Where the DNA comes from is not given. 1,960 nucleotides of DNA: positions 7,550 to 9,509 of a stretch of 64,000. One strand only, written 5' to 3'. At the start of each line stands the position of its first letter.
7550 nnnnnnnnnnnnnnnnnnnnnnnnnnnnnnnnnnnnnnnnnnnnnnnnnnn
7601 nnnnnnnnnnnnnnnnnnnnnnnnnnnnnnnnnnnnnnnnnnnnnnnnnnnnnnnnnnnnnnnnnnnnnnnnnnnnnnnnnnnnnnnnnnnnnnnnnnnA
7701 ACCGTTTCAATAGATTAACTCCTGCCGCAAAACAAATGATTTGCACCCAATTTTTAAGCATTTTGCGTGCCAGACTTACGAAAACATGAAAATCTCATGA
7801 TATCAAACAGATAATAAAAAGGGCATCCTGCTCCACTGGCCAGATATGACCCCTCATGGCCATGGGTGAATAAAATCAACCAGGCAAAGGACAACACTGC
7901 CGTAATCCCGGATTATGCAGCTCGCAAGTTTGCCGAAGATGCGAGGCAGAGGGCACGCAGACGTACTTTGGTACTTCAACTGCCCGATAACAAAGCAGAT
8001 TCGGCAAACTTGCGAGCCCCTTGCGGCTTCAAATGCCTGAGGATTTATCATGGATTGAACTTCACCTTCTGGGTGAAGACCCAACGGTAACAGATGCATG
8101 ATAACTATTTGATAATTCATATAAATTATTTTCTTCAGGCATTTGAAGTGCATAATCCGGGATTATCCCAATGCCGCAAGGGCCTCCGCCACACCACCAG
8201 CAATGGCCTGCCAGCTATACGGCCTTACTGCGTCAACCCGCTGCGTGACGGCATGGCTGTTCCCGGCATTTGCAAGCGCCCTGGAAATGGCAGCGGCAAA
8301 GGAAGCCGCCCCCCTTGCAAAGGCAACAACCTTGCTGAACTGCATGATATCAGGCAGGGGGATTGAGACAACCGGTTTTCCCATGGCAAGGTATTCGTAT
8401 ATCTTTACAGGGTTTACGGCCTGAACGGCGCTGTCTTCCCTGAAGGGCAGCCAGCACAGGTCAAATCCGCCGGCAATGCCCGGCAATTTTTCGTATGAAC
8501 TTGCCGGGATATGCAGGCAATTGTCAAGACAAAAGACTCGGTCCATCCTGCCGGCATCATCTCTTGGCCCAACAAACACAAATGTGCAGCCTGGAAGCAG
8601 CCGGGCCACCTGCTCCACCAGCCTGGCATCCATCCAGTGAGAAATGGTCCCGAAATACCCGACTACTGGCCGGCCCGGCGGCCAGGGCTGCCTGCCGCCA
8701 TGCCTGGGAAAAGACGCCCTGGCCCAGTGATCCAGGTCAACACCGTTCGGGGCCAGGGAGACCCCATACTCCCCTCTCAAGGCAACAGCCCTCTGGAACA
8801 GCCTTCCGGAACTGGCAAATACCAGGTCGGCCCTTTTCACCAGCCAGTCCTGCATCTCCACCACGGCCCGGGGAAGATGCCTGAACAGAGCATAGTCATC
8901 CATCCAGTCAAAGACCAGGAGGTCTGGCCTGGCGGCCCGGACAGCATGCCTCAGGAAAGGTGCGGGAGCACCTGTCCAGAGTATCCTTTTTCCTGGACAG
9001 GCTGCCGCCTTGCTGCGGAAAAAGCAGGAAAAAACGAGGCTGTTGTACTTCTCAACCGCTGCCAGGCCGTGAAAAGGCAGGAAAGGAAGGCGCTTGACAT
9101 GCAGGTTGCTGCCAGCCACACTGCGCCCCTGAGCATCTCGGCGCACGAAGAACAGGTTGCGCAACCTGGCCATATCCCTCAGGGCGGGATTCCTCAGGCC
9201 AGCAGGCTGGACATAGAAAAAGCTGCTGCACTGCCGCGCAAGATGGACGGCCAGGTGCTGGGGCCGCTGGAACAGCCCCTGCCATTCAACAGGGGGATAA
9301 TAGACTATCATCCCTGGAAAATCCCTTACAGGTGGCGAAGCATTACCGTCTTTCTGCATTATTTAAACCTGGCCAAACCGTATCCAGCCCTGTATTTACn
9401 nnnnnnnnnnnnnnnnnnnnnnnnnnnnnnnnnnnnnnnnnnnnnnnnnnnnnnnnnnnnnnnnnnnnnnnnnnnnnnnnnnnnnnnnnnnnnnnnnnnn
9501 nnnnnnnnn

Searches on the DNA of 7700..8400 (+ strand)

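Call 29: search_rna_families(source=window, start=7700, end=8400, threshold=evalue, max_evalue=10)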
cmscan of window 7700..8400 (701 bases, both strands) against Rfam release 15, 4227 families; matches with E-value up to 10: 2.
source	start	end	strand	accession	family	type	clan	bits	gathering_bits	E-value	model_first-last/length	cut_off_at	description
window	8073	8141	-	RF01175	snoU83D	Gene; snRNA; snoRNA; CD-box;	-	15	55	7.6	1-81/81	no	Small nucleolar RNA U83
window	8070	8113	+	RF01304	sR5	Gene; snRNA; snoRNA; CD-box;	-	12.4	40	3.5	1-53/53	no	Small nucleolar RNA sR5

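Call 79: search_dna_similar(query=window:7902-8166:+, collection=plasmids, mode=distant, max_evalue=0.01, max_rows=10)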
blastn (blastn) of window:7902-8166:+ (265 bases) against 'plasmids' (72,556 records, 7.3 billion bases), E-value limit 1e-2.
No match.

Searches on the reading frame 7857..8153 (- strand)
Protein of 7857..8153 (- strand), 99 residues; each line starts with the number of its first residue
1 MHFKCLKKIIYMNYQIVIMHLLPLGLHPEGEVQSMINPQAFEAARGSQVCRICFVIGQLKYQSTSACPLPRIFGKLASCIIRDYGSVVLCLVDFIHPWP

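Call 9: search_protein_families(library=pfam, proteins=[window:7857-8153:-], max_evalue=0.01)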
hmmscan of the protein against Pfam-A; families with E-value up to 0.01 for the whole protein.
window:7857-8153:- (99 aa): 0 families

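Call 82: find_homologous_proteins(query=window:7857-8153:-, max_evalue=0.001)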
Query window:7857-8153:- (99 aa): 7 proteins with E <= 0.001 among 8 candidates.
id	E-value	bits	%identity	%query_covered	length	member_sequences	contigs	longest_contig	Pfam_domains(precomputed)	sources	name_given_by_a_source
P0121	2.4e-62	225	100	100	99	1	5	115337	-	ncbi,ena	-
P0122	2.5e-36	142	81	85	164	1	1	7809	-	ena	-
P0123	1.0e-31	127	69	89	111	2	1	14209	-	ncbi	-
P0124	1.6e-31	126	75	78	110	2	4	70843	-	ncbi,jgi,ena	-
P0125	1.1e-27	114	66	90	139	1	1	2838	-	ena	-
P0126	1.6e-18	85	59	84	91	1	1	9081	-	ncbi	-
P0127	8.8e-18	82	68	61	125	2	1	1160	-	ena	-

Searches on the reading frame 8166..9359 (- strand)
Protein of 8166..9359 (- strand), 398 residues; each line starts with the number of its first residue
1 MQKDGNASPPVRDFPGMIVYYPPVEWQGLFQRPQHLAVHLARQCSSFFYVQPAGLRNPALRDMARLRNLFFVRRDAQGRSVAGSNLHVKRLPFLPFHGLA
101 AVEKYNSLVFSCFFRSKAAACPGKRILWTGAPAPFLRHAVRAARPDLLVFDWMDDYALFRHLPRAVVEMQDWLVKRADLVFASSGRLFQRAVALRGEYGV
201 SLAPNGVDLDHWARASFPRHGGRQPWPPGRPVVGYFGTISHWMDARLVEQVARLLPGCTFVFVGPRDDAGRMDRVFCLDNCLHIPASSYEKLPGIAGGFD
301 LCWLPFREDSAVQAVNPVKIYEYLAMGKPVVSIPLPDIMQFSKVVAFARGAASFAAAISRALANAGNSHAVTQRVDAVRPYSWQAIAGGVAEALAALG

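Call 9: search_protein_families(library=pfam, proteins=[window:8166-9359:-], max_evalue=0.01)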
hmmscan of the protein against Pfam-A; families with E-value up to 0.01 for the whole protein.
window:8166-9359:- (398 aa): 3 families
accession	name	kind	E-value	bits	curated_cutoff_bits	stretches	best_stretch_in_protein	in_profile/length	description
PF13692.12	Glyco_trans_1_4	-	1.3e-06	29.2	27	1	231-364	2-142/142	Glycosyl transferases group 1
PF13524.12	Glyco_trans_1_2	-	0.0013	19.1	25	1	246-374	4-124/144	Glycosyl transferase-like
PF22147.1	AcrIC5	-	0.0052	17.3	27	0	235-259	9-33/53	Anti-CRISPR protein AcrIC5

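Call 31: find_encoding_contigs(protein=window:8166-9359:-, flank=3000, max_places=10)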
Protein window:8166-9359:- (398 aa): 1 contig read that carries it; 1 place shown.
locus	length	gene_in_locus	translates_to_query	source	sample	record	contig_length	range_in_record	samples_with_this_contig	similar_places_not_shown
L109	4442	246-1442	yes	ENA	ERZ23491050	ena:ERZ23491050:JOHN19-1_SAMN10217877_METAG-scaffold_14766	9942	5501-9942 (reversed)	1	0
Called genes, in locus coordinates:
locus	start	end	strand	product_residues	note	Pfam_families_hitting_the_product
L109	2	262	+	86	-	?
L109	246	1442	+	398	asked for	PF13692:Glyco_trans_1_4 (weak)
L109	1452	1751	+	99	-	-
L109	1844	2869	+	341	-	-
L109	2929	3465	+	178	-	-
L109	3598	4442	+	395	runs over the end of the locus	-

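Call 34: find_homologous_proteins(query=window:8166-9359:-, max_evalue=1e-20)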
Query window:8166-9359:- (398 aa): 219 proteins with E <= 1e-20 among 8000 candidates; the best 120 are listed.
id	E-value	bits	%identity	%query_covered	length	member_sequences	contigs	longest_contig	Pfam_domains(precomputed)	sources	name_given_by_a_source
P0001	1.6e-270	915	99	100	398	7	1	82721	PF13692.13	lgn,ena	-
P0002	1.4e-117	411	53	96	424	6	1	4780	PF13692.13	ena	-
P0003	6.1e-114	399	49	95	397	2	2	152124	-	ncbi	-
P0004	2.0e-113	397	48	96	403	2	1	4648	-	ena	-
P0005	2.4e-113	397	49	95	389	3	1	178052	PF13692.13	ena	-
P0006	1.1e-107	378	47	93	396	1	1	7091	-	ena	-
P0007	8.0e-105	369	48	96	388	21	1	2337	PF13524.13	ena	-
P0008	1.6e-102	361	46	96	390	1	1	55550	PF13524.13,PF13692.13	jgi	-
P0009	1.6e-102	361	45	93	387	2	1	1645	PF13524.13,PF13692.13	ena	-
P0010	1.6e-97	345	45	95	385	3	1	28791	PF13692.13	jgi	-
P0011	1.6e-97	345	44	96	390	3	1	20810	PF13692.13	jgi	-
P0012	2.2e-97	344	44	97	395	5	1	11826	-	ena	-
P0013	1.2e-95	339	43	97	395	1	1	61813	PF13692.13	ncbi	-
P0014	3.1e-91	324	42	95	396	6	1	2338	PF13692.13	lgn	-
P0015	1.1e-85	306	40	93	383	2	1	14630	PF13524.13,PF13692.13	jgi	-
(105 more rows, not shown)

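Call 35: find_encoding_contigs(protein=P0003, flank=4000, max_places=2)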
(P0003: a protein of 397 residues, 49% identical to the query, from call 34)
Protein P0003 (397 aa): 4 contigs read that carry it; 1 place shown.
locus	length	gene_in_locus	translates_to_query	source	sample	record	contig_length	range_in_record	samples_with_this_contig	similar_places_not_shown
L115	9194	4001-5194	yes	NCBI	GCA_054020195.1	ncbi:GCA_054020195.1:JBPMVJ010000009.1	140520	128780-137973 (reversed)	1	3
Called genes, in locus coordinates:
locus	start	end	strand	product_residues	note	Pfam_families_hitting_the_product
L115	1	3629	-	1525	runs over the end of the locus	PF00535:Glycos_transf_2, PF10111:Glyco_tranf_2_2, PF13641:Glyco_tranf_2_3, PF00535:Glycos_transf_2, PF10111:Glyco_tranf_2_2 (weak), PF13439:Glyco_transf_4, PF00534:Glycos_transf_1, PF13692:Glyco_trans_1_4, +1 more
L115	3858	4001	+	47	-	-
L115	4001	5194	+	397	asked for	-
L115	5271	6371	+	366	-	PF02350:Epimerase_2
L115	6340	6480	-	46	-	-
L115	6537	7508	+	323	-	PF00188:CAP (faint)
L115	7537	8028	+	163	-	-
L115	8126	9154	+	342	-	-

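Call 36: find_encoding_contigs(protein=P0005, flank=4000, max_places=2)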
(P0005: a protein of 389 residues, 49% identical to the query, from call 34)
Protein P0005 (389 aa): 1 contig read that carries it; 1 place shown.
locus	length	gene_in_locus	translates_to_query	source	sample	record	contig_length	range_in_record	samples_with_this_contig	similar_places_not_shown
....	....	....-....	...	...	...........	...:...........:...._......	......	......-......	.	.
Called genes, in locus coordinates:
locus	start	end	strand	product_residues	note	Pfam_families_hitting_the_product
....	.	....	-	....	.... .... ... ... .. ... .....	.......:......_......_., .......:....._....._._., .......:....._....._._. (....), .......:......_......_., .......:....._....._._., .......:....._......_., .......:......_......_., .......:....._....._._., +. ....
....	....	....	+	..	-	-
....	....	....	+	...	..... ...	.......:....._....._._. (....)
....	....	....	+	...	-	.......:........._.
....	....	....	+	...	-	-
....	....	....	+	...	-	-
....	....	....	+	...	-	-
